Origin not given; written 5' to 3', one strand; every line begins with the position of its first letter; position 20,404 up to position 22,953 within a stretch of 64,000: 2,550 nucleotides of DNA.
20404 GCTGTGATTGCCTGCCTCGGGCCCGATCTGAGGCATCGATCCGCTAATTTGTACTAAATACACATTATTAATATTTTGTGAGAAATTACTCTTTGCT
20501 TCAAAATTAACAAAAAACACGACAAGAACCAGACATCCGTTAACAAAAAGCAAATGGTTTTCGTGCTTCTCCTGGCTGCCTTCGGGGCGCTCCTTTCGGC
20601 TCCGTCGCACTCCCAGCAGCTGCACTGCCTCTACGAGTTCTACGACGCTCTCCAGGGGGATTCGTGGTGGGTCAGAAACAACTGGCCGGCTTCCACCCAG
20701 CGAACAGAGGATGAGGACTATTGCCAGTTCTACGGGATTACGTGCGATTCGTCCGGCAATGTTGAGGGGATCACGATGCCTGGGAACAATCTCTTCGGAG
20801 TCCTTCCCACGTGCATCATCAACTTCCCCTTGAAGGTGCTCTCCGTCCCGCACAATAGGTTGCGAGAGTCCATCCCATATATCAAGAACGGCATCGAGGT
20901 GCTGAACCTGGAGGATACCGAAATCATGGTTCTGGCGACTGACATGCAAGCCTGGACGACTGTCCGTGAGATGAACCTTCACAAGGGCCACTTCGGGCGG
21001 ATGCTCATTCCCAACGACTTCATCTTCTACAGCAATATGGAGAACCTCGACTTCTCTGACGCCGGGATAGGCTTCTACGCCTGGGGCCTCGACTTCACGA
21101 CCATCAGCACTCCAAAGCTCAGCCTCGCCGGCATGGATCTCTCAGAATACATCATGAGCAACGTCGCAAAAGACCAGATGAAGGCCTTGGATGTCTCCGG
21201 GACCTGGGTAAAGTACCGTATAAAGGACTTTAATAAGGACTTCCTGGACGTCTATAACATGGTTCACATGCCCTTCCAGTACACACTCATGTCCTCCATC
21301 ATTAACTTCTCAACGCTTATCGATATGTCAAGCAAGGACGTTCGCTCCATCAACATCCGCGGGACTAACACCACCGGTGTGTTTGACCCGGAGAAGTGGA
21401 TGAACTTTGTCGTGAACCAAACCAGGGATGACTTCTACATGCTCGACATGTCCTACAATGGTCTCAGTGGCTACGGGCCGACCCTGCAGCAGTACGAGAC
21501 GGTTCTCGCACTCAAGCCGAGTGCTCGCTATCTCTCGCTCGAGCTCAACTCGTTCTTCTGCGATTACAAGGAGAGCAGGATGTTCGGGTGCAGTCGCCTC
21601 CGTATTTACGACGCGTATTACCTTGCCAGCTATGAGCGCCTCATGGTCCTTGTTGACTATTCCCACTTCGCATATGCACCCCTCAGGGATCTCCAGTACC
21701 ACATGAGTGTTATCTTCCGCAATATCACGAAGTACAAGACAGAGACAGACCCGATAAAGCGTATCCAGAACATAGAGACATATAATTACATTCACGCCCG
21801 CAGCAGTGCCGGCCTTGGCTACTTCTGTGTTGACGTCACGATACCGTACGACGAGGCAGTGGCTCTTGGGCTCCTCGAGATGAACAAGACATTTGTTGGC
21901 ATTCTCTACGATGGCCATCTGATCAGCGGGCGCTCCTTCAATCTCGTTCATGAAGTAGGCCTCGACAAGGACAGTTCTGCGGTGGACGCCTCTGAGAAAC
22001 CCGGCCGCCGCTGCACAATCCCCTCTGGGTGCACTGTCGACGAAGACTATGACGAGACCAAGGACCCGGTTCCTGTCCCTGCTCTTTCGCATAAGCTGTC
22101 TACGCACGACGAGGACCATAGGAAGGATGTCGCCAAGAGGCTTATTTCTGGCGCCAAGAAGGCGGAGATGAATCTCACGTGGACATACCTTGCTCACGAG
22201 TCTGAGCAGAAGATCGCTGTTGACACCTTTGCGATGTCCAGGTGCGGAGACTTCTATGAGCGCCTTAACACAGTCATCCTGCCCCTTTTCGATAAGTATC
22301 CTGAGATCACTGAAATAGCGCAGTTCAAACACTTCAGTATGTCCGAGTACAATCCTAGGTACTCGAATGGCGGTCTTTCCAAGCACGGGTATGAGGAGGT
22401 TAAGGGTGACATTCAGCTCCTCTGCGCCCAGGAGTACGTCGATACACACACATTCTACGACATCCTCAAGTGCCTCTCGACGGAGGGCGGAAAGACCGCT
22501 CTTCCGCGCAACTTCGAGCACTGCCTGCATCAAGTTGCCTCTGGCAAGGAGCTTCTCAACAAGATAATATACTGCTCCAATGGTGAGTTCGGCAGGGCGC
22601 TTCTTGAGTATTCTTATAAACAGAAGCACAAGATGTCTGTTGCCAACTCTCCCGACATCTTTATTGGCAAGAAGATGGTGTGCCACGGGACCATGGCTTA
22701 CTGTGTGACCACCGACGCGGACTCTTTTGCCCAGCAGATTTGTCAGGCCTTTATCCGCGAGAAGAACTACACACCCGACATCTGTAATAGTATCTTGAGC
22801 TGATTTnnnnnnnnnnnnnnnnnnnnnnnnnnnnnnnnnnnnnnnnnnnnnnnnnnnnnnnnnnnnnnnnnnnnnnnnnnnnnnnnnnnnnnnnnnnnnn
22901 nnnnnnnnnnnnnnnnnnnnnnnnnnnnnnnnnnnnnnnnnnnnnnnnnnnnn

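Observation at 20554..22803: Large cyst-wall-protein-like secreted LRR protein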

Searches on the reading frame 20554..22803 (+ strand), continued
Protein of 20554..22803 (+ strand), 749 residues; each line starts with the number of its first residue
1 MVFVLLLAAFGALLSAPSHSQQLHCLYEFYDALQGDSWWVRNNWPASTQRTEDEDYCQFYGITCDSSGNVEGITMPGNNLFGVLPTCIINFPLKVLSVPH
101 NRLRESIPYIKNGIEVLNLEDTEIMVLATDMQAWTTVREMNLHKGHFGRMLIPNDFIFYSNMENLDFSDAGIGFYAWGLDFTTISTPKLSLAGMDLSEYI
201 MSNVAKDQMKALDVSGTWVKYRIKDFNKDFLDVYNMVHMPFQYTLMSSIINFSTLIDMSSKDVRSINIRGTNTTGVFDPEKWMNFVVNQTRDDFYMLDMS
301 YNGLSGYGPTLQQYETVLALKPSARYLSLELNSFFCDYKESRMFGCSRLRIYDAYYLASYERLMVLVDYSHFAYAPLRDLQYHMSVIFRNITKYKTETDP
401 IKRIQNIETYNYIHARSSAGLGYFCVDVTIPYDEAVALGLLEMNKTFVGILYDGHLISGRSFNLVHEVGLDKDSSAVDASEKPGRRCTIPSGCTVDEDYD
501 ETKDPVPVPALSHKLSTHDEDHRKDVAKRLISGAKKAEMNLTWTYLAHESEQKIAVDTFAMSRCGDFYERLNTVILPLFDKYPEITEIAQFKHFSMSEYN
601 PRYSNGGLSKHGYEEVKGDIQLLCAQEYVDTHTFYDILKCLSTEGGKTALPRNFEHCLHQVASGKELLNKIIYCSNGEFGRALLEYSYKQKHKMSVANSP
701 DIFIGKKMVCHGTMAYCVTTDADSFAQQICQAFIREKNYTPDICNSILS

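Call 55: find_homologous_proteins(query=A2, max_evalue=0.00001)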
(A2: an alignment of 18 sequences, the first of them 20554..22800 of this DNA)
Query A2 (18 sequences) (749 aa, profile of the alignment): 18 proteins with E <= 0.00001 among 8000 candidates.
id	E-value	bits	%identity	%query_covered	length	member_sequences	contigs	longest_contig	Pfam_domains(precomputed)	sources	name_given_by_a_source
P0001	1.6e-247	842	99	100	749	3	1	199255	PF03227.23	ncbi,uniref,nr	ncbi:Leucine rich repeat family, N-terminal domain protein [Giardia duodenalis]|uniref:Leucine rich 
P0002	3.1e-245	834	88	100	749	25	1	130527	-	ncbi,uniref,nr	ncbi:Leucine rich repeat family, N-terminal domain protein [Giardia duodenalis]|uniref:Leucine rich 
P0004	1.0e-242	826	80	100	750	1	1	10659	PF03227.23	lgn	-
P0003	1.5e-210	719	99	90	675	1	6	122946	PF03227.23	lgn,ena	-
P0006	6.1e-199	681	77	90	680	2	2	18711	PF03227.23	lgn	-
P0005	2.4e-146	507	99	72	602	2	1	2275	-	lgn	-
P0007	4.1e-89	318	29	19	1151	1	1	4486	PF12733.14,PF23598.2,PF14580.13,PF24141.2,PF25019.1,PF00560.40,PF00028.24,PF12799.14,PF13855.13,PF23211.1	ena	-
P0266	3.3e-79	285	21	34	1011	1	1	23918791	PF23598.2,PF24758.2,PF00560.40,PF08263.18,PF12799.14,PF25013.1,PF13855.13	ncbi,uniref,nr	ncbi:receptor-like protein EIX2 [Vitis riparia]|uniref:receptor-like protein EIX2 n=1 Tax=Vitis ripa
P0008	2.4e-74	269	29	19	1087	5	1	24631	PF12733.14,PF23598.2,PF24141.2,PF25019.1,PF00560.40,PF00028.24,PF12799.14,PF13855.13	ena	-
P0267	2.2e-62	230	29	10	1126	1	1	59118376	PF07714.24,PF23598.2,PF00069.32,PF13516.13,PF00560.40,PF08263.18,PF12799.14,PF25013.1,PF13855.13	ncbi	ncbi:hypothetical protein PTKIN_Ptkin13bG0146800 [Pterospermum kingtungense]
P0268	3.3e-58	216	30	11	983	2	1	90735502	PF07714.24,PF23598.2,PF00069.32,PF24758.2,PF00560.40,PF12799.14,PF13855.13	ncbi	ncbi:hypothetical protein LguiB_017118 [Lonicera macranthoides]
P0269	1.4e-54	204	23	10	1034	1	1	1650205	PF07714.24,PF23598.2,PF00069.32,PF24758.2,PF00560.40,PF03109.23,PF08263.18,PF12799.14,PF25013.1,PF13855.13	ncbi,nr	ncbi:Serine/threonine-protein kinase, active site [Sesbania bispinosa]|nr:Serine/threonine-protein k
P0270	1.6e-54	204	32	14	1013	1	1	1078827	PF07714.24,PF23598.2,PF00069.32,PF24758.2,PF24141.2,PF00560.40,PF08263.18,PF12799.14,PF13855.13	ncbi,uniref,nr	ncbi:Phytosulfokine receptor 1 [Hibiscus syriacus]|uniref:non-specific serine/threonine protein kina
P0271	1.1e-45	175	24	14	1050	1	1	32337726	PF07714.24,PF23598.2,PF00069.32,PF24758.2,PF00560.40,PF08263.18,PF12799.14,PF13855.13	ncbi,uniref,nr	ncbi:putative receptor-like protein kinase At3g47110 [Rhodamnia argentea]|uniref:Receptor-like prote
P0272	2.1e-22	98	25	16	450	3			PF23598.2,PF00560.40,PF12799.14,PF25013.1,PF13855.13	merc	-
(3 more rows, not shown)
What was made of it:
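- Tried and rejected: Last annotated homology search (call 55).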

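Call 76: find_encoding_contigs(protein=P0115, flank=6000, max_places=2)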
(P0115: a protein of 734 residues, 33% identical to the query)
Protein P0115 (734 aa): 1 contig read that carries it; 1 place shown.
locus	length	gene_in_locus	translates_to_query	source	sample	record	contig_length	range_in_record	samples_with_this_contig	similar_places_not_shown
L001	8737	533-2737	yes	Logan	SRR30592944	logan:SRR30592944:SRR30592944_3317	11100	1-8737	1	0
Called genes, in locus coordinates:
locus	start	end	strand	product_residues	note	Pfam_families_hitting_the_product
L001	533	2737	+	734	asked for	PF03227:GILT (weak)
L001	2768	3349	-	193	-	PF13565:HTH_32 (faint)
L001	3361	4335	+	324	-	PF01507:PAPS_reduct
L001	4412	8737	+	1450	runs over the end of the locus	PF23381:Beta-prop_IFT122_1st (weak), PF24797:Beta-prop_WDR35_TULP_N, PF24817:WD40_WDHD1_1st (faint), PF23390:Beta-prop_WDR35_2nd, PF25768:TPR_IFT121 (weak)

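Call 77: find_encoding_contigs(protein=P0117, flank=6000, max_places=2)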
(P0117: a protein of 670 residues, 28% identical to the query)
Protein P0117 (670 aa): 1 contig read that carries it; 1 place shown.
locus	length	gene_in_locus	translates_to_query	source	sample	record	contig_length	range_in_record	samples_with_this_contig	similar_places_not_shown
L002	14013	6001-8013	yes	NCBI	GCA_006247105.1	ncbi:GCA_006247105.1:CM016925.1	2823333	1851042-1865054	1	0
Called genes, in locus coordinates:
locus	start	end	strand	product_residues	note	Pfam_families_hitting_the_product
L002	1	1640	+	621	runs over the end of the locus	PF12796:Ank_2, PF13637:Ank_4 (faint), PF13857:Ank_5 (faint), PF24521:Ank_KRIT1 (weak), PF00023:Ank (weak), PF12796:Ank_2, PF00023:Ank (weak), PF12796:Ank_2, +1 more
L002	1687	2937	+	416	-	-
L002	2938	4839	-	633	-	-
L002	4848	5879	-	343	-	-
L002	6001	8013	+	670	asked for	PF12799:LRR_4 (faint)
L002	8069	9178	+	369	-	PF01237:Oxysterol_BP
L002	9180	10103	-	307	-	PF00248:Aldo_ket_red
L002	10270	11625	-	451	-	PF09759:Atx10homo_assoc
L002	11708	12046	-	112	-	-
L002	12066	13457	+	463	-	PF07690:MFS_1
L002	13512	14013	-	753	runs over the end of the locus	PF00023:Ank (faint), PF12796:Ank_2, PF13606:Ank_3 (faint), PF13637:Ank_4 (faint), PF13857:Ank_5 (faint), PF12796:Ank_2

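Call 87: list_cluster_members(proteins=[P0121, P0123, P0125, P0157, P0164, P0190, P0251, P0128, P0130, P0126])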
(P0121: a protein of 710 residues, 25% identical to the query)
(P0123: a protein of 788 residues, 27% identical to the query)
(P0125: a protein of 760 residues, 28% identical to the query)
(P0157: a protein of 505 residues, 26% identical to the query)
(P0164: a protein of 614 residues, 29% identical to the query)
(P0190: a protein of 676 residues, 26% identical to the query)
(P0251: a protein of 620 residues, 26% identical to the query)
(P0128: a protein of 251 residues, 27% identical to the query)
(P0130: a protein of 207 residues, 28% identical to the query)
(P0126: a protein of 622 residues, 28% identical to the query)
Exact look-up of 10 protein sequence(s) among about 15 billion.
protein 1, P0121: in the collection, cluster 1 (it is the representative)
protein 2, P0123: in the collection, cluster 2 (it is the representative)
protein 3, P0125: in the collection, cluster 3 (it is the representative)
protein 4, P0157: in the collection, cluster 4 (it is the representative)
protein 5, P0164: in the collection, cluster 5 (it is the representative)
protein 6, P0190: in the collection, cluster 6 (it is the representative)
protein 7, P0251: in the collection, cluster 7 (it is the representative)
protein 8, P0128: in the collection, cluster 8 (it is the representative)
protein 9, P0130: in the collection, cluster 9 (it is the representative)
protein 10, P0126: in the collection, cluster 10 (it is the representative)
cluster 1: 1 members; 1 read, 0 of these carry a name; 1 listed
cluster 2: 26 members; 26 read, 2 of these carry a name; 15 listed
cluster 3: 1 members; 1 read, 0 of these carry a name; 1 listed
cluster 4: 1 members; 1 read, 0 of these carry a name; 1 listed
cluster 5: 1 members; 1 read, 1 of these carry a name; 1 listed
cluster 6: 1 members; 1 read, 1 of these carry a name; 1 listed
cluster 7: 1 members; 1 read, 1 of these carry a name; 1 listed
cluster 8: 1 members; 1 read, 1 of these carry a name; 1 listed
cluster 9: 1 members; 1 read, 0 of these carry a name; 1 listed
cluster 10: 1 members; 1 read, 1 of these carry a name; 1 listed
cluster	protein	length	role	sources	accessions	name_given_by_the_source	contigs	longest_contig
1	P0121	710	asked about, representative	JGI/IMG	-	-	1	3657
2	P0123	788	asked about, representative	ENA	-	-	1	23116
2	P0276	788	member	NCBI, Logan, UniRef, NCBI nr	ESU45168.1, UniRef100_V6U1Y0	Hypothetical protein GSB_150624 [Giardia duodenalis] | Leucine-rich repeat protein n=1 Tax=Giardia intestinalis TaxID=5741 RepID=V6U1Y0_GIAIN | Hypothetical protein GSB_150624 [Giardia intestinalis]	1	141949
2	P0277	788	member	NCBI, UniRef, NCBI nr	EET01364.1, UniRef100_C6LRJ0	Leucine-rich repeat protein [Giardia duodenalis ATCC 50581] | Leucine-rich repeat protein n=1 Tax=Giardia intestinalis (strain ATCC 50581 / GS clone ... | Leucine-rich repeat protein [Giardia intestinalis ATCC 50581]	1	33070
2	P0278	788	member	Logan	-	-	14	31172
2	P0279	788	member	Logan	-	-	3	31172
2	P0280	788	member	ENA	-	-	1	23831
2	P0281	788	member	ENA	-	-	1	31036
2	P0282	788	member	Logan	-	-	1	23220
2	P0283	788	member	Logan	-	-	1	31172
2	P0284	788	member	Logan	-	-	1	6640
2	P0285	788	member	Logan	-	-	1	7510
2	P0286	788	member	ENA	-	-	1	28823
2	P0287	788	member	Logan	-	-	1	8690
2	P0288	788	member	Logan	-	-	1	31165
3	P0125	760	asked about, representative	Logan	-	-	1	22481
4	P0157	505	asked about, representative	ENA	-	-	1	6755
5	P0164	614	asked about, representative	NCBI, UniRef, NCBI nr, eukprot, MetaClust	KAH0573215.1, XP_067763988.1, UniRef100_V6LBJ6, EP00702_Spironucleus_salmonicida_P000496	hypothetical protein SS50377_25335 [Spironucleus salmonicida] | Leucine rich repeat-containing protein n=1 Tax=Spironucleus salmonicida TaxID=348837 ... | EST41787.1 hypothetical protein SS50377_18620 [Spironucleus salmonicida]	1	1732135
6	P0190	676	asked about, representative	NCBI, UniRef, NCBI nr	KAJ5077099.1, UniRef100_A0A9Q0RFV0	hypothetical protein M0811_00419 [Anaeramoeba ignava] | IPT/TIG domain-containing protein n=1 Tax=Anaeramoeba ignava TaxID=1746090 ...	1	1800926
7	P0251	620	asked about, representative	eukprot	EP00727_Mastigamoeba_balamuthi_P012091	m51a1_g7504 putative polygalacturonase inhibitor 1 (621) ;mRNA; f:280562-282655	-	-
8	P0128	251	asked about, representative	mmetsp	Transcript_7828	Transcript_7828/g.29305 ORF Transcript_7828/g.29305 Transcript_7828/m.29305 type:complete ...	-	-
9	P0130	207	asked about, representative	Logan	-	-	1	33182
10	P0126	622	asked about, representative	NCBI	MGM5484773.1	MAG: DsbA family protein [Nanobdellota archaeon]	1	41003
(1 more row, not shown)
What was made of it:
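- Closest known: Plant LRR receptor ectodomains. Same: The Mastigamoeba family member is auto-annotated as 'polygalacturonase inhibitor' (call 87).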

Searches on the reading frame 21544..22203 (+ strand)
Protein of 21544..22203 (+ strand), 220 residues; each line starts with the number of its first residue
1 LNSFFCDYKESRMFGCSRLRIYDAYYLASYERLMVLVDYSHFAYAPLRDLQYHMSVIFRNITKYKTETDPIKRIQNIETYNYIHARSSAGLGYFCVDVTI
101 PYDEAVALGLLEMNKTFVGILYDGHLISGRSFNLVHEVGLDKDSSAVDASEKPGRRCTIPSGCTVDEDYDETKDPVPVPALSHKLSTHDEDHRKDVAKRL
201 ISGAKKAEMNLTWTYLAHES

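Call 16: search_protein_families(library=pfam, proteins=[window:21544-22203:+], max_evalue=1)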
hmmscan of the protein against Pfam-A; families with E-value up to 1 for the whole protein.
window:21544-22203:+ (220 aa): 0 families
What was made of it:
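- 21592..22188 (+): Middle region aa 347-545 of unknown fold; it contains the variable, Asp/Ser-rich linker aa 459-535 (nt 21928-22158). No Pfam match (call 16).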

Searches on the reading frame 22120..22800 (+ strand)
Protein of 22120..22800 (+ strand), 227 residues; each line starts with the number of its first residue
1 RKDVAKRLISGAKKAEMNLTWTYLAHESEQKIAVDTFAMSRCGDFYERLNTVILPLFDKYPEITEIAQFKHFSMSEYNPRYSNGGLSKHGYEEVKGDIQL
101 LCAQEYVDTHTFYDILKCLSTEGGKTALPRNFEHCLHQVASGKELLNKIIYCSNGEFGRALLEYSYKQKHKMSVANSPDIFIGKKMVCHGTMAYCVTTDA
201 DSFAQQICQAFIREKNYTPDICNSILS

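Call 15: search_solved_structures(query=window:22120-22800:+, max_evalue=10, show_alignments=2)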
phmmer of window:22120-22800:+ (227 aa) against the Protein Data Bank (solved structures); distinct sequences matched with E-value up to 10: 0.
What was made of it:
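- Tried and rejected: PDB sequence search (call 15).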

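Call 16: search_protein_families(library=pfam, proteins=[window:22120-22800:+], max_evalue=1)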
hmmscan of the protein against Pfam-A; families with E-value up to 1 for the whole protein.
window:22120-22800:+ (227 aa): 1 family
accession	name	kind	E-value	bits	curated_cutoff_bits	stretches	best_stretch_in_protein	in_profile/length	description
PF03227.22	GILT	-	1.1e-06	29.4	22.4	1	34-138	2-106/107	Gamma interferon inducible lysosomal thiol reductase (GILT)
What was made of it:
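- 22189..22800 (+): C-terminal GILT-fold thioredoxin/DsbA-like domain, aa 546-749. Pfam PF03227 at 29.4 bits (cut-off 22.4), profile positions 2-106 of 107 (call 16).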

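Call 61: predict_structure(alignment_id=A3)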
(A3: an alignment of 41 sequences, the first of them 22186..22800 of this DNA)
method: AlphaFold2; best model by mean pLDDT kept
length: 205 residues; sequences in the alignment: 41
mean_pLDDT: 93.8   pTM: 0.90
mean pLDDT of the five models: 93.8, 93.4, 93.0, 93.0, 92.9
residues with pLDDT >= 90: 182; 70-90: 16; 50-70: 5; < 50: 2
segments of 3 or more residues with pLDDT < 50: none
pLDDT, mean of each block of 10 residues (from residue 1): 67 97 94 97 98 97 94 97 97 93 85 90 95 98 98 97 94 93 98 96 96
secondary structure, 60 per line:
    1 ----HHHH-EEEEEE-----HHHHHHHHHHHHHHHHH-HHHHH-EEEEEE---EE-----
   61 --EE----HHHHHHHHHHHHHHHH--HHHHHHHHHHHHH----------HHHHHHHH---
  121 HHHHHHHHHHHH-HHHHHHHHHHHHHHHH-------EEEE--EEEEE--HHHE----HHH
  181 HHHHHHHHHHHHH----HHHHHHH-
elements in order: H5-8 E10-15 H21-37 H39-43 E45-50 H69-84 H87-99 H110-117 H121-132 H134-149 E157-160 E163-167 H178-193 H198-204
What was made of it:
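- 22189..22800 (+): AlphaFold2 model pLDDT 93.8, pTM 0.90 (call 61).
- On GILT family (PF03227): Model pLDDT 93.8 (call 61).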

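Call 67: fold_search(model_id=the predicted structure, library=pdb)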
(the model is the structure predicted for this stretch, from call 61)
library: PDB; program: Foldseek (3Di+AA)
matches with E <= 10: 779; with E <= 0.001: 46
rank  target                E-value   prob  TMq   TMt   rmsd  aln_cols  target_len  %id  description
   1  6nwx_A                3.3e-07  1.00  0.69  0.74   3.7       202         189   16  Structure of mouse GILT, an enzyme involved in antigen processing (released 2020-08-12)
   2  6nwx_B                3.7e-07  1.00  0.68  0.71   3.9       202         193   17  Structure of mouse GILT, an enzyme involved in antigen processing (released 2020-08-12)
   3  3bci                  5.9e-06  1.00  0.64  0.79   3.4       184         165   17  Crystal Structure of Staphylococcus aureus DsbA (released 2007-12-11)
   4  3bck                  8.9e-06  1.00  0.60  0.73   3.6       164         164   17  Crystal Structure of Staphylococcus aureus DsbA T153V (released 2007-12-11)
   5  3bd2                  1.3e-05  1.00  0.60  0.74   3.0       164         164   17  Crystal Structure of Staphylococcus aureus DsbA E96Q (released 2007-12-11)
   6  4pwo                  5.1e-05  1.00  0.60  0.51   3.6       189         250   12  Crystal structure of DsbA from the Gram positive bacterium Corynebacterium diphtheriae (released 2015-03-25)
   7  6eez_A                5.1e-05  1.00  0.53  0.57   4.8       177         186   14  Crystal Structure of the thiol-disulfide exchange protein alpha-DsbA2 from Wolbachia pipientis (released 2019-04-17)
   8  4pwp                  5.4e-05  1.00  0.57  0.48   4.0       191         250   12  Crystal structure of DsbA from the Gram positive bacterium Corynebacterium diphtheriae (released 2015-03-25)
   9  9b1r_A                8.5e-05  1.00  0.64  0.33   5.0       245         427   12  Functional implication of the homotrimeric multidomain vacuolar sorting receptor 1 from Arabidopsis thaliana (released 2024-05-15)
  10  2in3                  9.0e-05  1.00  0.56  0.56   7.4       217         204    8  Crystal structure of a putative protein disulfide isomerase from Nitrosomonas europaea (released 2006-11-21)
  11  7unn                  1.0e-04  1.00  0.61  0.52   3.6       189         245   13  Thiol-disulfide oxidoreductase TsdA from Corynebacterium diphtheriae (released 2022-04-20)
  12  3gyk_B                1.0e-04  1.00  0.52  0.59   5.2       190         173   12  The crystal structure of a thioredoxin-like oxidoreductase from Silicibacter pomeroyi DSS-3 (released 2009-06-09)
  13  3eu3                  1.1e-04  1.00  0.58  0.62   3.8       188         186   17  Crystal Structure of BdbD from Bacillus subtilis (reduced) (released 2009-06-16)
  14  4k2d                  1.1e-04  1.00  0.52  0.55   5.1       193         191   13  Crystal structure of Burkholderia Pseudomallei DsbA (released 2013-08-14)
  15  3f4r                  1.4e-04  1.00  0.55  0.56   5.0       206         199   16  Crystal structure of Wolbachia pipientis alpha-DsbA1 (released 2009-03-24)
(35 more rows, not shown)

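Call 74: search_solved_structures(query=A3, max_evalue=0.01, show_alignments=2)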
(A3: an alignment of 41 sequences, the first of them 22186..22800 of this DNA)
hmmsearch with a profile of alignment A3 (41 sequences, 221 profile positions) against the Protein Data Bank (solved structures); distinct sequences matched with E-value up to 0.01: 1.
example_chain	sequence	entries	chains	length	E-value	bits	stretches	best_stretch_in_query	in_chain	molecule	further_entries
6nwx_A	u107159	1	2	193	9.3e-17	64.3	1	28-217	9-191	Gamma-interferon-inducible lysosomal thiol reductase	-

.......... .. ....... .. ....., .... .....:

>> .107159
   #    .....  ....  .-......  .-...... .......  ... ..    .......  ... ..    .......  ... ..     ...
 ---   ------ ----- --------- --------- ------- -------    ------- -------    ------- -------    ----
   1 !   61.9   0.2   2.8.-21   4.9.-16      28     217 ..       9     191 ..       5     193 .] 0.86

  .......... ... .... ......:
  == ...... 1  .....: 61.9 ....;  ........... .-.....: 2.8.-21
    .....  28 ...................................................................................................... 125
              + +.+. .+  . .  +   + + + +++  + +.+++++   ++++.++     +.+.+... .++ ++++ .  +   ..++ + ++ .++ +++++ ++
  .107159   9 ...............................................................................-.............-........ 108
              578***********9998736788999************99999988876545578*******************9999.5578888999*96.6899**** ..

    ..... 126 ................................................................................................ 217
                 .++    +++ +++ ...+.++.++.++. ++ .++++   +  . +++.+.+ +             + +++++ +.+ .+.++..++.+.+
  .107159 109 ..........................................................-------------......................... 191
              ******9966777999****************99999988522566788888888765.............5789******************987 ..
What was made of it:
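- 22189..22800 (+): Family profile hits only 6NWX in the PDB, E=9e-17 (call 74).
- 22243..22254 (+): Monothiol redox motif C564-G-D-F567, at the position of GILT's CXXC. Profile-to-6NWX alignment places C564 opposite the first Cys of mouse C-G-A-C and F567 opposite the second (call 74).
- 22648..22653 (+): S699-P700, the predicted cis-proline loop of the thioredoxin fold. Aligned with V-P of mouse GILT (call 74).
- On GILT family (PF03227): S699-P700 aligned with V-P of mouse GILT (call 74).
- Closest known: GILT. Same: They align residue-for-residue at the active-site helix, the HG..E signature and the cis-Pro loop (call 74).
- Tried and rejected: A 41-sequence profile was needed to reach 6NWX (call 74).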
